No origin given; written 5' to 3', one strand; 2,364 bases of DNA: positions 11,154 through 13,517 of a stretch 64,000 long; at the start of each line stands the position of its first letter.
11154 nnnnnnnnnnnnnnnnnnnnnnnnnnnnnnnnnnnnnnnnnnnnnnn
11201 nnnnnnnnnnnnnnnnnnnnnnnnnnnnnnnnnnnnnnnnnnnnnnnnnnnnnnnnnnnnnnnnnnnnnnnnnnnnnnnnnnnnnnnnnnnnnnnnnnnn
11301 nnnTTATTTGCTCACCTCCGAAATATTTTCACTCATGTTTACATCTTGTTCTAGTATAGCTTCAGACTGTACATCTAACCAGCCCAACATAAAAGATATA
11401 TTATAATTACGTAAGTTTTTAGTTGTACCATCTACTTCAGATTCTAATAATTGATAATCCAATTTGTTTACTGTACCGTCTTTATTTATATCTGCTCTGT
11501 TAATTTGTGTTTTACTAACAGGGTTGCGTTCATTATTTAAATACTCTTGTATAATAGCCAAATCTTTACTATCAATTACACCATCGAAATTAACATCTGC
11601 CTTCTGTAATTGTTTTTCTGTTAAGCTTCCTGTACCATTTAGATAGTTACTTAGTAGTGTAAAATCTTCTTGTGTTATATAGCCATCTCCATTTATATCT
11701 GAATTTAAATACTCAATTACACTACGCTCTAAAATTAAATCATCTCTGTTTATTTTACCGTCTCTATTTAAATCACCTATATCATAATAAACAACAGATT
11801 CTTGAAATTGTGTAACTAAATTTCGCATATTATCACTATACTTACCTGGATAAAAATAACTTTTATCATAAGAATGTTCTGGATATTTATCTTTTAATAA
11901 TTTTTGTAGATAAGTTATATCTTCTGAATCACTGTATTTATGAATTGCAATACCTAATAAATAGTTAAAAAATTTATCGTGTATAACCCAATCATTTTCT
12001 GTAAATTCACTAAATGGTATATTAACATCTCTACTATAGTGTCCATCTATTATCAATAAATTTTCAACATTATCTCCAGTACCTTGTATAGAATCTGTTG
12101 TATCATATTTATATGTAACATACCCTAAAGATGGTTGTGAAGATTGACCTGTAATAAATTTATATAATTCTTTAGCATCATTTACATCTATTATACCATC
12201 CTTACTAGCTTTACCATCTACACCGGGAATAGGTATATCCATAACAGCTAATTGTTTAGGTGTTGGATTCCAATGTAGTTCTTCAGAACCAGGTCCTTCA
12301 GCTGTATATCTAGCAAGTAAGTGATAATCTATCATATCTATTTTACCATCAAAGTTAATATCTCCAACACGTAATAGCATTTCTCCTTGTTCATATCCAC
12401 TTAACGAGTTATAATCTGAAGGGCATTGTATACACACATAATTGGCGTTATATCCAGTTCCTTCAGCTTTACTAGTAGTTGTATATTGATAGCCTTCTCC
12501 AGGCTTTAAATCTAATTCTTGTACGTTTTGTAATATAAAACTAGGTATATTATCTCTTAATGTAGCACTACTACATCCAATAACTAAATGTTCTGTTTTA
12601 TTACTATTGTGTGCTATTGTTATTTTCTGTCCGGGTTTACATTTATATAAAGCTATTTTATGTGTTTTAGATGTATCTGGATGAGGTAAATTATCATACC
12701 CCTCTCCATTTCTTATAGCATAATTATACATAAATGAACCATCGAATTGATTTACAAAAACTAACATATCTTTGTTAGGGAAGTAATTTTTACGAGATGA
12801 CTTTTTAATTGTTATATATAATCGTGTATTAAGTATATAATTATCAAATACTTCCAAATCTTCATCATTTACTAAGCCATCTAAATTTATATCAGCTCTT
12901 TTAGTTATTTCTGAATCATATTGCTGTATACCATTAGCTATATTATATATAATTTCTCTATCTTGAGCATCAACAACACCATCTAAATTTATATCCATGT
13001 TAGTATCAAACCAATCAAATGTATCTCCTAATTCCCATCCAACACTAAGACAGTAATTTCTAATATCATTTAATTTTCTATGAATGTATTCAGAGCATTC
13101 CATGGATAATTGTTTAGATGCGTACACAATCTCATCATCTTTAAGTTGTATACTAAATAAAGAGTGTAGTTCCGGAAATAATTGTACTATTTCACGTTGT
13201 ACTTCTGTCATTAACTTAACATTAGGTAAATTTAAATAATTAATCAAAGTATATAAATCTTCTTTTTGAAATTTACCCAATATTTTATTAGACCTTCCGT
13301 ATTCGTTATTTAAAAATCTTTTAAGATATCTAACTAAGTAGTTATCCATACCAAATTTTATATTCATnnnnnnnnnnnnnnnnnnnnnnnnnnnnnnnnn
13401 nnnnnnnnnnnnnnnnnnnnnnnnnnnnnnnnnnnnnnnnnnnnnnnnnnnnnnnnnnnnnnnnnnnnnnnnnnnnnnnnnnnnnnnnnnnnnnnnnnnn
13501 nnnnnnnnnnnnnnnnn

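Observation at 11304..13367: Tail/baseplate protein built from about four dockerin modules (eight Ca-binding repeats)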

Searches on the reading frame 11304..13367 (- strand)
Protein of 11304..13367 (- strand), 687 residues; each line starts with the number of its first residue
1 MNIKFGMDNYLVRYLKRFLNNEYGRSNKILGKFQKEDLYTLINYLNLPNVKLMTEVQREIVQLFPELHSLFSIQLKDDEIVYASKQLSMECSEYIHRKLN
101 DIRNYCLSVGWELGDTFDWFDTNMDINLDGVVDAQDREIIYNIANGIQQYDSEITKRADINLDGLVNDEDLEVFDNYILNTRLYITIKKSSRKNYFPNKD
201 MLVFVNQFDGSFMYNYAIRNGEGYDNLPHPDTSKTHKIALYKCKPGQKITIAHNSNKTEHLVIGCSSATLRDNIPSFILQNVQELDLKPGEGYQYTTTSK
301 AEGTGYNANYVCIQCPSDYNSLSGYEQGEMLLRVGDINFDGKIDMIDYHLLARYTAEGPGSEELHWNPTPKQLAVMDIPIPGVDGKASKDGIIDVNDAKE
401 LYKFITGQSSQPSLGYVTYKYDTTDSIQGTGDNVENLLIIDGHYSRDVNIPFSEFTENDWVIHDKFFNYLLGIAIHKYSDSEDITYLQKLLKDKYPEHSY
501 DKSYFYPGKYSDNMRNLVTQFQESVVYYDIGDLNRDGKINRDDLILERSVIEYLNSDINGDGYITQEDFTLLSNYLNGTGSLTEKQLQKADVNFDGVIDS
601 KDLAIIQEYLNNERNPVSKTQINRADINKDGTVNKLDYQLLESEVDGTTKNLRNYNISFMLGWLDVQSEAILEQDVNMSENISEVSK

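Call 3: search_protein_families(library=pfam, proteins=[window:11304-13367:-], max_evalue=1)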
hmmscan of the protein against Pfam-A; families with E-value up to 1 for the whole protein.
window:11304-13367:- (687 aa): 8 families
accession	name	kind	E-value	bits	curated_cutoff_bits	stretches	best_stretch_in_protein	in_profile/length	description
PF00404.24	Dockerin_1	-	1.2e-37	128.3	22.9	4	556-611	2-57/57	Dockerin type I domain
PF13202.12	EF-hand_5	-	1.4e-05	24.8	25.9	2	586-603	4-21/25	EF hand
PF13499.12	EF-hand_7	-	7e-05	23.6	30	2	557-602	12-61/67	EF-hand domain pair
PF13833.12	EF-hand_8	-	0.014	15.6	28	0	557-569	35-47/54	EF-hand domain pair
PF13405.12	EF-hand_6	-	0.04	14.1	25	0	557-570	10-23/30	EF-hand domain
PF10591.15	SPARC_Ca_bdg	-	0.071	13.9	22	0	587-638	60-110/113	Secreted protein acidic and rich in cysteine Ca binding region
PF00036.39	EF-hand_1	-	0.075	13.1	25.4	1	557-570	10-23/29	EF hand domain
PF06465.18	DUF1087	-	0.35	11.4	22.8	1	479-501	19-41/63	CHD subfamily II, DUF1087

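Call 4: search_protein_families(library=phrogs, proteins=[window:11304-13367:-], max_evalue=0.01)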
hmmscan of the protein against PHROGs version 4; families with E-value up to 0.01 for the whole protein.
window:11304-13367:- (687 aa): 0 families

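Call 8: search_dna_similar(query=window:11304-13367:-, collection=phages, mode=protein, max_rows=30)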
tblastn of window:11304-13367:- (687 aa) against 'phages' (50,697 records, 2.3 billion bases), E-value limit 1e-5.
No match.

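Call 9: find_homologous_proteins(query=window:11304-13367:-)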
Query window:11304-13367:- (687 aa): 179 proteins with E <= 0.001 among 6971 candidates; the best 120 are listed.
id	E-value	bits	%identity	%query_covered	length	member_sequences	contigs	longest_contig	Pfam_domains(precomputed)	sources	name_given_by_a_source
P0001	0.0e+0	1551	99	100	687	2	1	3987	PF00404.25,PF13202.13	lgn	-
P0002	0.0e+0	1352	85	100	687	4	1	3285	PF00404.25,PF13499.13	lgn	-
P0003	2.7e-254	864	57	100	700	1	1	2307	PF00404.25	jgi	jgi:hypothetical protein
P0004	1.3e-243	829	56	100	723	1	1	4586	PF00404.25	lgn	-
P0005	4.6e-242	823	56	100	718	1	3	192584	PF00404.25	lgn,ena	-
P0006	4.6e-241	820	55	100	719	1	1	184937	PF00404.25,PF13499.13,PF13202.13,PF00036.39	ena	-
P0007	1.3e-240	819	55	100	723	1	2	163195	PF00404.25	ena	-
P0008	3.9e-236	804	59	89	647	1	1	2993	PF00404.25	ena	-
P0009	4.5e-233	794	55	100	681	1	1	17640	PF00404.25,PF13517.13,PF13499.13,PF13202.13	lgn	-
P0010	1.4e-232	792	55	100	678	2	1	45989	PF00404.25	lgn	-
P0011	8.8e-232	789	56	100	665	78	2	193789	PF00404.25,PF13499.13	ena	-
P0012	1.1e-229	783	54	100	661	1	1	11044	PF00404.25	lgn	-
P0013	3.3e-228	778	55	100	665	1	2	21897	PF00404.25,PF13499.13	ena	-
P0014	3.0e-227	774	55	100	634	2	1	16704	PF00404.25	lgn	-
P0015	7.9e-227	773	54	100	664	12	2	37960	PF00404.25,PF13499.13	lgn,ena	-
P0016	2.0e-226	772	53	100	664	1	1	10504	PF00404.25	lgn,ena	-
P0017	3.6e-226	771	54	100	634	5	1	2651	PF00404.25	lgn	-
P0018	3.4e-225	768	54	100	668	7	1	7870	PF00404.25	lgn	-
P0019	2.7e-221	755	53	100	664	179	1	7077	PF00404.25,PF13499.13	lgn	-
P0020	4.7e-220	751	53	100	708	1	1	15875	PF00404.25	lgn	-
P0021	1.7e-219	749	53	100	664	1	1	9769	PF00404.25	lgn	-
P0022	5.3e-217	741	51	100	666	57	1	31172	PF00404.25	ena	-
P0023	2.1e-216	739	52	100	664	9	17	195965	PF00404.25,PF13499.13,PF13202.13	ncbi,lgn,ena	-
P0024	2.6e-216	738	51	100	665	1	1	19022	PF00404.25,PF13499.13,PF13202.13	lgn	-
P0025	2.9e-215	735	53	100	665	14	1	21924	PF00404.25,PF13517.13,PF13499.13,PF13202.13,PF00036.39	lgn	-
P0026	6.6e-215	734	52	100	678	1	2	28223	PF00404.25,PF13499.13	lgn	-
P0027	8.9e-215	733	53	100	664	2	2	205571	PF00404.25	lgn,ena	-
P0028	1.7e-214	732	51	100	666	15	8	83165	PF00404.25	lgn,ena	-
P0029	2.0e-214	732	52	100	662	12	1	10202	PF00404.25,PF13202.13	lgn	-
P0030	3.9e-214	731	53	100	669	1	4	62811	PF00404.25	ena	-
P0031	8.6e-214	730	52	100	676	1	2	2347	PF00404.25,PF13499.13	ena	-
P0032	2.4e-213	729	53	100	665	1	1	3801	PF00404.25,PF13499.13,PF13202.13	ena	-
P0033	5.1e-212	724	52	100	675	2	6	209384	PF00404.25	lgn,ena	-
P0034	5.1e-212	724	51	100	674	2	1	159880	PF00404.25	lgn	-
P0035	6.9e-212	724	52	100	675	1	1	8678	PF00404.25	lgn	-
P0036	7.7e-212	724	52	100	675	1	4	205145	PF00404.25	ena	-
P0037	7.8e-212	724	52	100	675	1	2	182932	PF00404.25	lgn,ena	-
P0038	1.0e-211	723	52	100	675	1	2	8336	PF00404.25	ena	-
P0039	1.2e-211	723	52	100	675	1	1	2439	PF00404.25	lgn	-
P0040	1.7e-211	722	51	100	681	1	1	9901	PF00404.25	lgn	-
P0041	3.1e-211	722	52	100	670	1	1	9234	PF00404.25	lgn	-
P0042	3.3e-211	721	51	100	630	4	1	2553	PF00404.25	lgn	-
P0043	3.9e-211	721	51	100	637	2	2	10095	PF00404.25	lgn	-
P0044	4.2e-211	721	52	100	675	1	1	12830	PF00404.25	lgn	-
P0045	5.0e-211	721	52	99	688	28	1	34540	PF00404.25,PF13499.13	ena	-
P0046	8.5e-211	720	51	100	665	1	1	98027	PF00404.25,PF13499.13,PF13202.13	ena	-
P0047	9.5e-211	720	52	100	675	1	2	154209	PF00404.25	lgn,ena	-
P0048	1.2e-210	720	51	100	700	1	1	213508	PF00404.25,PF13499.13,PF13202.13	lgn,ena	-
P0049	1.6e-210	719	52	100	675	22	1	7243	PF00404.25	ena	-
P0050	2.4e-210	719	51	100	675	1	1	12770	PF00404.25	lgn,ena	-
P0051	4.8e-210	718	51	100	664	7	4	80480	PF00404.25,PF13499.13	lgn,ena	-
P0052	5.5e-210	717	53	100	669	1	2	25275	PF00404.25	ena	-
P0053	1.2e-209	716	53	100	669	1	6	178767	PF00404.25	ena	-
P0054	1.5e-209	716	53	100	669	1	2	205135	PF00404.25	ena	-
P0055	1.9e-209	716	53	100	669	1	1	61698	PF00404.25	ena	-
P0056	2.0e-209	716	53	100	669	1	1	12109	PF00404.25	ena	-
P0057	2.1e-209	716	53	100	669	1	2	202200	PF00404.25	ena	-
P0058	3.0e-209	715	53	100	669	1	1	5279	PF00404.25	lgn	-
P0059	3.8e-209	715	53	100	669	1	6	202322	PF00404.25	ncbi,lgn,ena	-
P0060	3.8e-209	715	51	100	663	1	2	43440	PF00404.25,PF13499.13,PF13202.13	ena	-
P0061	4.2e-209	715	53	100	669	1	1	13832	PF00404.25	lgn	-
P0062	4.3e-209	714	53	100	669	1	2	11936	PF00404.25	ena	-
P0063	4.7e-209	714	51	100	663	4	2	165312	PF00404.25,PF13499.13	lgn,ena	-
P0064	5.5e-209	714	53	100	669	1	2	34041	PF00404.25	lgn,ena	-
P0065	7.1e-209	714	52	100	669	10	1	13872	PF00404.25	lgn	-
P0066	7.3e-209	714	53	100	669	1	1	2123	PF00404.25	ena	-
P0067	7.8e-209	714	53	100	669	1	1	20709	PF00404.25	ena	-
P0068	1.1e-208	713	52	100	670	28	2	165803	PF00404.25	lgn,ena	-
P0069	1.3e-208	713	53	100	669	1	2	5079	PF00404.25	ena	-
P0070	1.4e-208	713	47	100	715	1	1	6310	PF00404.25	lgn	-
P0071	1.7e-208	713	53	100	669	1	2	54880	PF00404.25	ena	-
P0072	1.9e-208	712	53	100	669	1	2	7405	PF00404.25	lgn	-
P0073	2.4e-208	712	53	100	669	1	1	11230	PF00404.25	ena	-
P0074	3.0e-208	712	53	100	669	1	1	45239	PF00404.25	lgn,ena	-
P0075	4.5e-208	711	53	100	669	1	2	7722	PF00404.25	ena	-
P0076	5.6e-208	711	51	100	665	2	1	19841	PF00404.25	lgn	-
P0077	6.1e-208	711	53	100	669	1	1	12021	PF00404.25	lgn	-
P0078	9.1e-208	710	50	100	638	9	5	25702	PF00404.25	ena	-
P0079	9.8e-208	710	51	100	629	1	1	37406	PF00404.25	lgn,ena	-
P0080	7.6e-207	707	51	100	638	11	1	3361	PF00404.25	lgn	-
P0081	1.3e-206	706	52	100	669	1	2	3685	PF00404.25,PF13499.13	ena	-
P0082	1.6e-206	706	52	100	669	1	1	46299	PF00404.25,PF13499.13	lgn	-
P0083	1.6e-206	706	51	100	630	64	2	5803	PF00404.25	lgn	-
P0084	1.8e-206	706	52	100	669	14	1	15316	PF00404.25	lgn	-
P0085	8.7e-204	697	50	100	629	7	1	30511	PF00404.25,PF13499.13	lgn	-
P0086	2.7e-203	695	50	100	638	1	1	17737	PF00404.25,PF13499.13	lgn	-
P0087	6.0e-203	694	49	100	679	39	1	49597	PF00404.25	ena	-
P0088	7.9e-202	690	50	100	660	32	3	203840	PF00404.25,PF13499.13,PF13202.13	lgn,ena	-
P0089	1.2e-201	690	50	100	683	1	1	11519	PF00404.25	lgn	-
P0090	1.2e-201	690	50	100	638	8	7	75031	PF00404.25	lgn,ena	-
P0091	4.5e-201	688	48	100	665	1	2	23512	PF00404.25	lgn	-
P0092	1.6e-200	686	50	100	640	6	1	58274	PF00404.25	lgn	-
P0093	1.7e-200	686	49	100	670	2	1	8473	PF00404.25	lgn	-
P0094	1.9e-200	686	49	100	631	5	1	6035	PF00404.25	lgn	-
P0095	2.0e-200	686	49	100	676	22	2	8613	PF00404.25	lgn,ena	-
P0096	9.8e-200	684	49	100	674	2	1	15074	PF00404.25,PF13202.13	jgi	jgi:hypothetical protein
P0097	1.5e-199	683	51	100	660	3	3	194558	PF00404.25,PF13499.13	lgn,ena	-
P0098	9.2e-199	680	50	100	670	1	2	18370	PF00404.25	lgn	-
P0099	1.6e-198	680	50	100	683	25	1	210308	PF00404.25,PF13499.13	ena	-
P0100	1.8e-198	679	48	100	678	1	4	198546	PF00404.25,PF13499.13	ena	-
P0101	1.9e-198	679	50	100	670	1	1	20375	PF00404.25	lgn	-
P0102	2.4e-198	679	49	100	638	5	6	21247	PF00404.25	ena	-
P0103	3.9e-197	675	50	100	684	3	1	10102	PF00404.25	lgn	-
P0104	1.8e-196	673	49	100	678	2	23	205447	PF00404.25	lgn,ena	-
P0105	2.3e-196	672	48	100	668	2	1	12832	PF00404.25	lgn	-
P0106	9.5e-196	670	49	100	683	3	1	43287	PF00404.25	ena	-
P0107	3.3e-195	669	49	100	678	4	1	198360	PF00404.25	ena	-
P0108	3.8e-195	668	51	100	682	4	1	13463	PF00404.25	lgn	-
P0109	8.3e-195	667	49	100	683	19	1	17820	PF00404.25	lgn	-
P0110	1.2e-193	663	49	100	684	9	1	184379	PF00404.25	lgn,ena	-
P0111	1.4e-193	663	50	100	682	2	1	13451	PF00404.25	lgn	-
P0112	2.2e-193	663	50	100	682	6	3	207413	PF00404.25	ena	-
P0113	1.2e-191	657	48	100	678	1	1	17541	PF00404.25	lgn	-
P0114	3.7e-191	655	50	100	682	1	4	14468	PF00404.25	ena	-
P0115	5.1e-191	655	49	100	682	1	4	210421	PF00404.25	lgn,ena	-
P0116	6.7e-191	654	49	100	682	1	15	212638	PF00404.25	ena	-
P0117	6.9e-191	654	49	100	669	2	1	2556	PF00404.25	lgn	-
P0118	1.5e-190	653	49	100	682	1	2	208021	PF00404.25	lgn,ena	-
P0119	2.5e-190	652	49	100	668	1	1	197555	PF00404.25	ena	-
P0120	4.5e-190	652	51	90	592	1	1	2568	PF00404.25,PF13499.13,PF00036.39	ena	-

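Call 11: list_cluster_members(proteins=[P0023, P0059, P0001, P0003, P0096])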
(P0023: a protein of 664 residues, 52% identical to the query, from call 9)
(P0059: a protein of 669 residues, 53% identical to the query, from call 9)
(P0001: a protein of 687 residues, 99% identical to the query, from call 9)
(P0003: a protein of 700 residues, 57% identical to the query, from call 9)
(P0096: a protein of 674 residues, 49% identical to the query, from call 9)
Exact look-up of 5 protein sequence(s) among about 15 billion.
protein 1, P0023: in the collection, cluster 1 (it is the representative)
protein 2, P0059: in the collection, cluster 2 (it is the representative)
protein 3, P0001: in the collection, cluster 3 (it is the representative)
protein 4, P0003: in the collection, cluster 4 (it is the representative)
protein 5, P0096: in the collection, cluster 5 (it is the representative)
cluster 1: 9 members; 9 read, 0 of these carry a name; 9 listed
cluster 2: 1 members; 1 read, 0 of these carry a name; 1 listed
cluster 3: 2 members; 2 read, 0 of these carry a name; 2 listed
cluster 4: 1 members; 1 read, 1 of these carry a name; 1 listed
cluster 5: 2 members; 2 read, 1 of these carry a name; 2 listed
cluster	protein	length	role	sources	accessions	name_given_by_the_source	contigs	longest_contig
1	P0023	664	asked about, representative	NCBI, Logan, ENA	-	-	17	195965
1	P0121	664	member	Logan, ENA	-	-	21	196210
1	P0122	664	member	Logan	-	-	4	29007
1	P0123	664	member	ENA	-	-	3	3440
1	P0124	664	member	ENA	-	-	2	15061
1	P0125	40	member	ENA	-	-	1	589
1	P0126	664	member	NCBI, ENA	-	-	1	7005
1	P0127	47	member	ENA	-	-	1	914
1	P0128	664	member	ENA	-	-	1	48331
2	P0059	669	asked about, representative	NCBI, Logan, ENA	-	-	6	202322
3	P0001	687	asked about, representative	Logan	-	-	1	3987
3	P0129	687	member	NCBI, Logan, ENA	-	-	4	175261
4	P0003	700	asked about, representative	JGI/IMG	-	hypothetical protein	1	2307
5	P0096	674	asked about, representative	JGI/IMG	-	hypothetical protein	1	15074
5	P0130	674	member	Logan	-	-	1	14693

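Call 12: find_encoding_contigs(protein=P0023, flank=10000, max_places=4)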
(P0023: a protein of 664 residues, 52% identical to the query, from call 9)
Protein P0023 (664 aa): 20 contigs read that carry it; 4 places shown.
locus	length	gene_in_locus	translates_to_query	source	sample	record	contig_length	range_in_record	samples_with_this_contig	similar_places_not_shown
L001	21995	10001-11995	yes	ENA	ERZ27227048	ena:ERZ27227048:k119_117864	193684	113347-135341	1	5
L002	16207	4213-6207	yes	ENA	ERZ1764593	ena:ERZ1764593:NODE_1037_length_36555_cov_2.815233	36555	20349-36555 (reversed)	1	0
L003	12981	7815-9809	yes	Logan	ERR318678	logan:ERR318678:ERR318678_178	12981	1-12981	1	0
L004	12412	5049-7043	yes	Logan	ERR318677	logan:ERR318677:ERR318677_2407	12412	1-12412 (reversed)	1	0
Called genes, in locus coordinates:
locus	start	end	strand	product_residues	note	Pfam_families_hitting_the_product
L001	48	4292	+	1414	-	PF14890:Intein_splicing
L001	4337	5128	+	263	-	PF12322:T4_baseplate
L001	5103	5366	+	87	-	-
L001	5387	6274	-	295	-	-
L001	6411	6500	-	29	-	-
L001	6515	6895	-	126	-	-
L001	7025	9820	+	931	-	-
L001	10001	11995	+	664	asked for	PF00404:Dockerin_1, PF13202:EF-hand_5 (faint), PF13499:EF-hand_7 (faint), PF00404:Dockerin_1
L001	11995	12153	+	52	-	-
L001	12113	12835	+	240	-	-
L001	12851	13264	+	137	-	-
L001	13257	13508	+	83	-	-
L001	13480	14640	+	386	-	-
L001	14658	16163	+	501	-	PF01551:Peptidase_M23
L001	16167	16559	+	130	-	PF04965:GPW_gp25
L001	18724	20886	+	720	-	PF00404:Dockerin_1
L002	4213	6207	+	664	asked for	PF00404:Dockerin_1, PF13202:EF-hand_5 (faint), PF13499:EF-hand_7 (faint), PF00404:Dockerin_1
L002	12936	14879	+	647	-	PF00404:Dockerin_1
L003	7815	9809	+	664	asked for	PF00404:Dockerin_1, PF13202:EF-hand_5 (faint), PF13499:EF-hand_7 (faint), PF00404:Dockerin_1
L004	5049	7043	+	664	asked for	PF00404:Dockerin_1, PF13202:EF-hand_5 (faint), PF13499:EF-hand_7 (faint), PF00404:Dockerin_1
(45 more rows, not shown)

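Call 34: find_related_loci(query=A1, collection=genome_contigs, flank=10000)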
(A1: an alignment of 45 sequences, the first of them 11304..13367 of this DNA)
Query A1 (687 aa) in genome_contigs; peptide patterns used: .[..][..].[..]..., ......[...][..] (x = any residue, [..] = any of these).
205 stretches matched a pattern; 3 encode a relative of the query (tblastn E <= 1e-3); 3 distinct loci.
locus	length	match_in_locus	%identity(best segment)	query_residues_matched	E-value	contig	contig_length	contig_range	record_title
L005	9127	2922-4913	52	1-687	0e+0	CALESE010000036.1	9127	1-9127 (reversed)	MAG TPA_asm: uncultured Romboutsia sp. isolate ERR318703_bin.113_CONCOCT_v1.1_MAG genome assembly, contig: ERZ1764592.63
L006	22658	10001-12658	43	1-687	5e-146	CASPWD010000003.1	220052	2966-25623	MAG: uncultured Bacilli bacterium isolate extra-ERR2497918.26_1677795665 genome assembly, contig: NODE_10_length_220052_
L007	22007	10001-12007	53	1-687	0e+0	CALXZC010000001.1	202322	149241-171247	MAG: uncultured Clostridia bacterium isolate BRZ_MB__bin58 genome assembly, contig: BRZ_MB__NODE_81_length_202322_cov_55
